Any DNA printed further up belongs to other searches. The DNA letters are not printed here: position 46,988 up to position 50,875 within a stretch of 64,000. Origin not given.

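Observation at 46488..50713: AT-rich cassette: membrane-anchored NACHT/STAND-like giant protein coupled to a YfbR-type HD nucleotidase (candidate new NLR-like defence system)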

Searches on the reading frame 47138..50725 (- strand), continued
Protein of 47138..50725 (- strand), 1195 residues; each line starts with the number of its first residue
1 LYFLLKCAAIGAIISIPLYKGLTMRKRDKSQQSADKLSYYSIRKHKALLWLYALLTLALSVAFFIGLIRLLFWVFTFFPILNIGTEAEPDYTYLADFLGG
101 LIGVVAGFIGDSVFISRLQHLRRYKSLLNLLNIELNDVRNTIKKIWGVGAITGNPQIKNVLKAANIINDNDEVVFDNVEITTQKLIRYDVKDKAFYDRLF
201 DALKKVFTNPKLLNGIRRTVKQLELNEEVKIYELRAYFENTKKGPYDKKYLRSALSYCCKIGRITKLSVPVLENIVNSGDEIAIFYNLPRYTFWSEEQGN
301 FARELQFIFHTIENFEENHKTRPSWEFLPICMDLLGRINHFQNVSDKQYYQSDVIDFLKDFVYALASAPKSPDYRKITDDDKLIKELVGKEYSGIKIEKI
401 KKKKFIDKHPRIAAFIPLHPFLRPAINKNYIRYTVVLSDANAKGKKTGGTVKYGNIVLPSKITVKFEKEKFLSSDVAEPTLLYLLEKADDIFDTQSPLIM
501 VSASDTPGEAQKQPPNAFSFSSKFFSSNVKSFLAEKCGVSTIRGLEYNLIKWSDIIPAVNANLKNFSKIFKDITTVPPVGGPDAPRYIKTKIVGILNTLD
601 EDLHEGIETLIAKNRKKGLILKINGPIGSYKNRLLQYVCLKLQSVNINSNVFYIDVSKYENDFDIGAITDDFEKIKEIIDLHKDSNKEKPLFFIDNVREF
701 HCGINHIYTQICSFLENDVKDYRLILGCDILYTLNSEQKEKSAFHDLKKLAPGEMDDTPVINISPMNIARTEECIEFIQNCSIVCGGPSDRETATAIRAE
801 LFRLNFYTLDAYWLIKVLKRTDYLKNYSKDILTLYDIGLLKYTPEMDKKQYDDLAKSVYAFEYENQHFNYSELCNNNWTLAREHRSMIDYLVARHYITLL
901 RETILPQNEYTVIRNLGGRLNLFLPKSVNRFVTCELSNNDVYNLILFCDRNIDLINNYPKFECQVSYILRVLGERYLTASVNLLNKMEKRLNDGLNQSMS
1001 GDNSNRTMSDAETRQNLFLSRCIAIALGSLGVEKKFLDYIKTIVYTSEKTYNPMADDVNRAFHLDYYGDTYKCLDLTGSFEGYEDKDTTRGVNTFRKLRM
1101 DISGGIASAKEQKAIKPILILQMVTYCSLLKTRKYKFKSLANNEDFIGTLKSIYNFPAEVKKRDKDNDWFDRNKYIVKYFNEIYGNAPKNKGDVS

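Call 34: search_protein_families(library=pfam, proteins=[P0097, P0122, P0135, P0162, P0131, P0139, P0151, P0157, P0084], max_evalue=0.01)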
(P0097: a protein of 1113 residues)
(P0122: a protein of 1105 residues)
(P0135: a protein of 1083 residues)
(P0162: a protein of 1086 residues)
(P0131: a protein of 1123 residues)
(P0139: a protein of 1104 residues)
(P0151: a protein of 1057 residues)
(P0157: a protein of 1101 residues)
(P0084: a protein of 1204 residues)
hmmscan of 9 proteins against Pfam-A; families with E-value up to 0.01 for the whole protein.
P0097 (1113 aa): 4 families
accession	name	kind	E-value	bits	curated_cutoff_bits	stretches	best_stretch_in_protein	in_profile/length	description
PF13023.12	HD_3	-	6.5e-24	85.1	22.5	1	924-1076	3-149/165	HD domain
PF01048.26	PNP_UDP_1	-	5.1e-16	59.2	25.1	1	51-255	34-205/233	Phosphorylase superfamily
PF12917.13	YfbR-like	-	0.0029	17.7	25.9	0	942-995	22-76/182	5'-deoxynucleotidase YfbR-like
PF00004.35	AAA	-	0.0074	17.2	21.2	0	377-492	2-106/131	ATPase family associated with various cellular activities (AAA)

P0122 (1105 aa): 4 families
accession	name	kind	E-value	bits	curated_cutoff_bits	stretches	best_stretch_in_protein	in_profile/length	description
PF13023.12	HD_3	-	7.3e-20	72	22.5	1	920-1067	3-140/165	HD domain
PF01048.26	PNP_UDP_1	-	1.3e-12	48.1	25.1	1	8-283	2-232/233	Phosphorylase superfamily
PF05729.18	NACHT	-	6.3e-05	23.3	26.7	1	370-468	5-110/167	NACHT domain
PF00004.35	AAA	-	0.0023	18.8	21.2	1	372-473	5-97/131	ATPase family associated with various cellular activities (AAA)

P0135 (1083 aa): 7 families
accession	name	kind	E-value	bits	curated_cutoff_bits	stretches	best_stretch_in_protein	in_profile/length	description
PF13023.12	HD_3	-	2e-25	90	22.5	1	893-1042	3-142/165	HD domain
PF01048.26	PNP_UDP_1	-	2.8e-19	69.9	25.1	1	3-267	1-232/233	Phosphorylase superfamily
PF12917.13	YfbR-like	-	2.9e-06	27.5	25.9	1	889-1063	4-171/182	5'-deoxynucleotidase YfbR-like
PF05729.18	NACHT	-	1.1e-05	25.8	26.7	1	355-441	5-99/167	NACHT domain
PF24883.2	NPHP3_N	-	0.00067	20.3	24.8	0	345-378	17-50/164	Nephrocystin 3, N-terminal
PF01966.28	HD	-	0.0017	19.1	22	1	914-1027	2-115/116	HD domain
PF13191.12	AAA_16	-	0.0036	18.2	32.6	0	327-401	2-73/167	AAA ATPase domain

P0162 (1086 aa): 5 families
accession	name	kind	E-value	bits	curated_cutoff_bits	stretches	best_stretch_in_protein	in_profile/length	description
PF13023.12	HD_3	-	3.7e-24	85.9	22.5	1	905-1054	3-146/165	HD domain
PF01048.26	PNP_UDP_1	-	5.2e-17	62.5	25.1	1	58-242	54-207/233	Phosphorylase superfamily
PF12917.13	YfbR-like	-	1.2e-05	25.6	25.9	1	920-1039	19-138/182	5'-deoxynucleotidase YfbR-like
PF01966.28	HD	-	0.00036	21.2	22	1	927-1035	1-115/116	HD domain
PF05729.18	NACHT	-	0.0065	16.8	26.7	0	354-451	3-99/167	NACHT domain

P0131 (1123 aa): 3 families
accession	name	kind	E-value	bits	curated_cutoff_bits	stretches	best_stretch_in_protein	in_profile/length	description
PF13023.12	HD_3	-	3.4e-22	79.5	22.5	1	949-1111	3-159/165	HD domain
PF01048.26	PNP_UDP_1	-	1.9e-07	31.1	25.1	1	12-269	2-210/233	Phosphorylase superfamily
PF12917.13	YfbR-like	-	0.0029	17.8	25.9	1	967-1022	22-79/182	5'-deoxynucleotidase YfbR-like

P0139 (1104 aa): 2 families
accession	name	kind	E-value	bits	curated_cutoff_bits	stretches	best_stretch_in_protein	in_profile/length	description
PF13023.12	HD_3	-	4e-21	76.1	22.5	1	924-1079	4-152/165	HD domain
PF01048.26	PNP_UDP_1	-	4.5e-14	52.8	25.1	1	59-279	40-226/233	Phosphorylase superfamily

P0151 (1057 aa): 4 families
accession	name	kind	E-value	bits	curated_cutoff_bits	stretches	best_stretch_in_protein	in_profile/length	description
PF13023.12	HD_3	-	1.9e-21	77.1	22.5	1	885-1022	4-139/165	HD domain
PF01048.26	PNP_UDP_1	-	1.1e-15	58.1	25.1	1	8-278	2-232/233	Phosphorylase superfamily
PF07693.20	KAP_NTPase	-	4.4e-05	23.3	20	1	343-380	7-47/293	KAP family P-loop domain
PF05729.18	NACHT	-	0.0002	21.7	26.7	1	357-463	4-104/167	NACHT domain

P0157 (1101 aa): 5 families
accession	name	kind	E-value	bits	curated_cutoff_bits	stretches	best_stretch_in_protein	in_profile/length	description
PF01048.26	PNP_UDP_1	-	1.3e-20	74.2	25.1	1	10-263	2-206/233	Phosphorylase superfamily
PF13023.12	HD_3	-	3.5e-18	66.5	22.5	1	924-1071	5-147/165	HD domain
PF05729.18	NACHT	-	0.00052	20.3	26.7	1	386-475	5-92/167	NACHT domain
PF12917.13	YfbR-like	-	0.0065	16.6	25.9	0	933-996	17-81/182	5'-deoxynucleotidase YfbR-like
PF24883.2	NPHP3_N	-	0.009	16.7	24.8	0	374-407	14-48/164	Nephrocystin 3, N-terminal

P0084 (1204 aa): 10 families
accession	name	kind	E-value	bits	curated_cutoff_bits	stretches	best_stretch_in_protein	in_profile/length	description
PF13023.12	HD_3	-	5.3e-19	69.1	22.5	1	998-1172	4-157/165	HD domain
PF00149.33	Metallophos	-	7.1e-12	46.6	21.5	1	7-271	2-191/191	Calcineurin-like phosphoesterase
PF13191.12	AAA_16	-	7.1e-05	23.8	32.6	1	417-469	4-62/167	AAA ATPase domain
PF05729.18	NACHT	-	0.00025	21.4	26.7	1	437-482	2-48/167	NACHT domain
PF12850.12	Metallophos_2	-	0.00047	20.6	27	0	232-294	80-138/154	Calcineurin-like phosphoesterase superfamily domain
PF00005.33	ABC_tran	-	0.0015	19.6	25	1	431-460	7-36/137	ABC transporter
PF07693.20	KAP_NTPase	-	0.0016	18.2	20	1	421-468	7-48/293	KAP family P-loop domain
PF12917.13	YfbR-like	-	0.0028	17.8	25.9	1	1018-1070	22-74/182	5'-deoxynucleotidase YfbR-like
PF20720.3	nSTAND3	-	0.0055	16.9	27.2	0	426-462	8-44/155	Novel STAND NTPase 3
PF25199.1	nSTAND_NTPase5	-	0.0084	16.4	34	0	424-462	27-67/145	Novel STAND NTPase 5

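Call 41: search_protein_families(library=pfam, alignment_id=A4, max_evalue=0.01)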
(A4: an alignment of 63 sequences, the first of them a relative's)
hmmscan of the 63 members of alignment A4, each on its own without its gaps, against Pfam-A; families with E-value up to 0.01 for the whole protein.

A. member 1, P0044 (421 aa): 0 families

B. families by the number of members that match (of 63 scanned): 14 families
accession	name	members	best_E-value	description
PF10155.14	CNOT11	1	5.7e-05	CCR4-NOT transcription complex subunit 11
PF04088.18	Peroxin-13_N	1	0.00022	Peroxin 13, N-terminal region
PF08183.16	SpoV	1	0.00025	Stage V sporulation protein family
PF23831.1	DUF7201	1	0.00061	Coiled-coil region of unknown function (DUF7201)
PF02632.19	BioY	1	0.00094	BioY family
PF06011.17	TRP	1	0.0019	Transient receptor potential (TRP) ion channel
PF22098.1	DUF6942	1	0.0026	Family of unknown function (DUF6942)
PF14523.12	Syntaxin_2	1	0.0033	Syntaxin-like protein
PF09763.15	Sec3_CC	1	0.0046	Exocyst complex component Sec3, coiled-coil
PF09548.15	Spore_III_AB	1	0.0056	Stage III sporulation protein AB (spore_III_AB)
PF06305.16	LapA_dom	1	0.006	Lipopolysaccharide assembly protein A domain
PF03053.19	Corona_NS3b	1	0.0091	ORF3b coronavirus protein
PF03845.19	Spore_permease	1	0.0094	Spore germination protein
PF09753.14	Use1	1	0.0099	Membrane fusion protein Use1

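Call 43: find_encoding_contigs(protein=P0050, flank=6000, max_places=4)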
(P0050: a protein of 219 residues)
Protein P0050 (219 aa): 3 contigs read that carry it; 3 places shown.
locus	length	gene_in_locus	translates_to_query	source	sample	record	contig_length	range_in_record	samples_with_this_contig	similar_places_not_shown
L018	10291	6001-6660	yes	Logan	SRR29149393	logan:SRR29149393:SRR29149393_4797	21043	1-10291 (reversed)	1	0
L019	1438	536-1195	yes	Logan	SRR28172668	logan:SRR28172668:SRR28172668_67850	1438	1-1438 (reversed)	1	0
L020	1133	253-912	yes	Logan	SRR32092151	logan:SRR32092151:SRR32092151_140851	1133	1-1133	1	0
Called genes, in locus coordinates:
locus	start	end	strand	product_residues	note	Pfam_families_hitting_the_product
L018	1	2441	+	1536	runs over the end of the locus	-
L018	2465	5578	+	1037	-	PF00005:ABC_tran, PF02463:SMC_N, PF02687:FtsX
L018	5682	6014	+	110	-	-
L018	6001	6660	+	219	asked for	-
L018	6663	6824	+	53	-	-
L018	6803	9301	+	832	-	PF13023:HD_3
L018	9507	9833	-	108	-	-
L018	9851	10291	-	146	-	?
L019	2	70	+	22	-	?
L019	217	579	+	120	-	-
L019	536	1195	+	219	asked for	-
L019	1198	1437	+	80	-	?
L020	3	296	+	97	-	?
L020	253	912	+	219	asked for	-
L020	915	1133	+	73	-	?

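Call 44: find_encoding_contigs(protein=P0020, flank=8000, max_places=4)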
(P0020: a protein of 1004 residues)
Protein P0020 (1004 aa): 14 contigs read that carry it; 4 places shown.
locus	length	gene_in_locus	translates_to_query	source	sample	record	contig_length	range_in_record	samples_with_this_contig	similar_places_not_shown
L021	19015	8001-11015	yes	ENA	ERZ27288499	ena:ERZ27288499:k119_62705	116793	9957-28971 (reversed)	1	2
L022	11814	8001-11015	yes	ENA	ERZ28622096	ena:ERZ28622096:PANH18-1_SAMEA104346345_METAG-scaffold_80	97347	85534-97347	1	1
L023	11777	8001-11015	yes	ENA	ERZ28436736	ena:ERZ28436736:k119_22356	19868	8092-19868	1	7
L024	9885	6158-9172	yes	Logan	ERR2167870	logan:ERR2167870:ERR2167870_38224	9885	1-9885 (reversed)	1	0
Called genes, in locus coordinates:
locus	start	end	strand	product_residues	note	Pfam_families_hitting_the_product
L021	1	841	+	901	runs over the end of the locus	-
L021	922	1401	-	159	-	PF00293:NUDIX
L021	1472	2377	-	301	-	PF03547:Mem_trans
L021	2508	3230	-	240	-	-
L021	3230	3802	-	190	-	PF00440:TetR_N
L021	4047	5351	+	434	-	PF13271:DUF4062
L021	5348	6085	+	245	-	PF00483:NTP_transferase, PF12804:NTP_transf_3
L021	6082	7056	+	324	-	PF04055:Radical_SAM, PF13353:Fer4_12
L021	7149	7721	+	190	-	PF01712:dNK (faint), PF02223:Thymidylate_kin, PF13238:AAA_18, PF13671:AAA_33 (faint)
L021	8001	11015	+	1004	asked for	PF12917:YfbR-like (faint), PF13023:HD_3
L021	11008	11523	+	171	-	PF00293:NUDIX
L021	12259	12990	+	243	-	PF18912:DZR_2, PF15610:PRTase_3 (weak), PF00156:Pribosyltran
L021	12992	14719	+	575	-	PF09479:Flg_new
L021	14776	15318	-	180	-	PF00156:Pribosyltran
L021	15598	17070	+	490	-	PF00005:ABC_tran, PF02463:SMC_N (faint), PF13304:AAA_21 (weak), PF00005:ABC_tran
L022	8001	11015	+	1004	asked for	PF12917:YfbR-like (faint), PF13023:HD_3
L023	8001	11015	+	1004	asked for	PF12917:YfbR-like (faint), PF13023:HD_3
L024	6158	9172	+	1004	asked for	PF12917:YfbR-like (faint), PF13023:HD_3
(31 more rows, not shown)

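Call 48: find_related_loci(query=A5, collection=genome_contigs, flank=10000)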
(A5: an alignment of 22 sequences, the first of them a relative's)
Query A5 (1172 aa) in genome_contigs; peptide patterns used: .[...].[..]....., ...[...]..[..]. (x = any residue, [..] = any of these).
109 stretches matched a pattern; 62 encode a relative of the query (tblastn E <= 1e-3); 62 distinct loci.
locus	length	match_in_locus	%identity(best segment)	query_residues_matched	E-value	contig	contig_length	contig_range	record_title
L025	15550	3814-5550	29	484-1110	2e-52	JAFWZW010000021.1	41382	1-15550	MAG: Clostridia bacterium isolate RGIG6222 Sheep_Rectum-2__c842379, whole genome shotgun sequence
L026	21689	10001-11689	31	495-1110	1e-49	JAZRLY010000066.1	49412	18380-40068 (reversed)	MAG: Acutalibacteraceae bacterium isolate T1900045429_YK20190120.MAGScoT_cleanbin_000017 SGB_7085_k141_2078980, whole ge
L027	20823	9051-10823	29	467-1110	8e-49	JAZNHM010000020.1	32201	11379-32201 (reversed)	MAG: Acutalibacteraceae bacterium isolate T1900044692_TS20190158.MAGScoT_cleanbin_000019 SGB_1758_k141_518937, whole gen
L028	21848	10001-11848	29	462-1130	9e-51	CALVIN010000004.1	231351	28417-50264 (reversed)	MAG: uncultured Clostridia bacterium isolate BRZ_KS__bin127 genome assembly, contig: BRZ_KS__NODE_23_length_231351_cov_1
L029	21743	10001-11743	28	491-1116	2e-47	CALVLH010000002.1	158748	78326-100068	MAG: uncultured Clostridia bacterium isolate BRZ_CT__bin90 genome assembly, contig: BRZ_CT__NODE_159_length_158748_cov_8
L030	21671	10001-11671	29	529-1110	1e-47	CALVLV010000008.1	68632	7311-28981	MAG: uncultured Clostridia bacterium isolate BRZ_EA__bin65 genome assembly, contig: BRZ_EA__NODE_454_length_68632_cov_7.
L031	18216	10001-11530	30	578-1110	6e-47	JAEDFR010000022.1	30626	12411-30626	MAG: Lachnospiraceae bacterium isolate MAG089 NODE_1324_length_30626_cov_7.405188, whole genome shotgun sequence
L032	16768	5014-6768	29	520-1112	3e-50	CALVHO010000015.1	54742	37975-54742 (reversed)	MAG: uncultured Clostridia bacterium isolate BRZ_P__bin41 genome assembly, contig: BRZ_P__NODE_754_length_54742_cov_8.10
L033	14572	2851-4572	29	483-1110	9e-47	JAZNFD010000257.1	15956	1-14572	MAG: Acutalibacteraceae bacterium isolate T1900044715_TS20190181.MAGScoT_cleanbin_000035 SGB_1870_k141_1337576, whole ge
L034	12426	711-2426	28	486-1110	9e-47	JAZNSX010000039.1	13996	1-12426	MAG: Acutalibacteraceae bacterium isolate T1900044805_TS20190271.MAGScoT_cleanbin_000023 SGB_2753_k141_96375, whole geno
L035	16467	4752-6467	28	486-1110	7e-45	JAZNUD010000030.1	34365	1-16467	MAG: Acutalibacteraceae bacterium isolate T1900044799_TS20190265.MAGScoT_cleanbin_000021 SGB_2699_k141_1875532, whole ge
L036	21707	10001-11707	27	487-1110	5e-44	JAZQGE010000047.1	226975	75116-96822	MAG: Acutalibacteraceae bacterium isolate T1900044631_TS20190097.MAGScoT_cleanbin_000020 SGB_1038_k141_1329134, whole ge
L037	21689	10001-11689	28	494-1110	1e-43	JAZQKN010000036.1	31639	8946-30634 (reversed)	MAG: Acutalibacteraceae bacterium isolate T1900044614_TS20190080.MAGScoT_cleanbin_000022 SGB_831_k141_2499959, whole gen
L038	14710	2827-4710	27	484-1145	2e-41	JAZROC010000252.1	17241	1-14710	MAG: Clostridia bacterium isolate T1900045398_YK20190088.MAGScoT_cleanbin_000006 SGB_6966_k141_1078508, whole genome sho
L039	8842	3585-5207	27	533-1110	1e-41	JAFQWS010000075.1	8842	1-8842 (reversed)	MAG: Clostridia bacterium isolate RGIG2220 Goat_Colon.Co__c1814042, whole genome shotgun sequence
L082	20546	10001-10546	25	861-1046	4e-5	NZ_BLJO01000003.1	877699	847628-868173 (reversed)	Steroidobacter agaridevorans strain SA29-B sequence03, whole genome shotgun sequence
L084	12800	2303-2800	25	857-1046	2e-4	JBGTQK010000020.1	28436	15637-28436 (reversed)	MAG: Cellvibrionales bacterium isolate WDNA11_bin.11.orig NODE_966_length_28436_cov_2.412660, whole genome shotgun seque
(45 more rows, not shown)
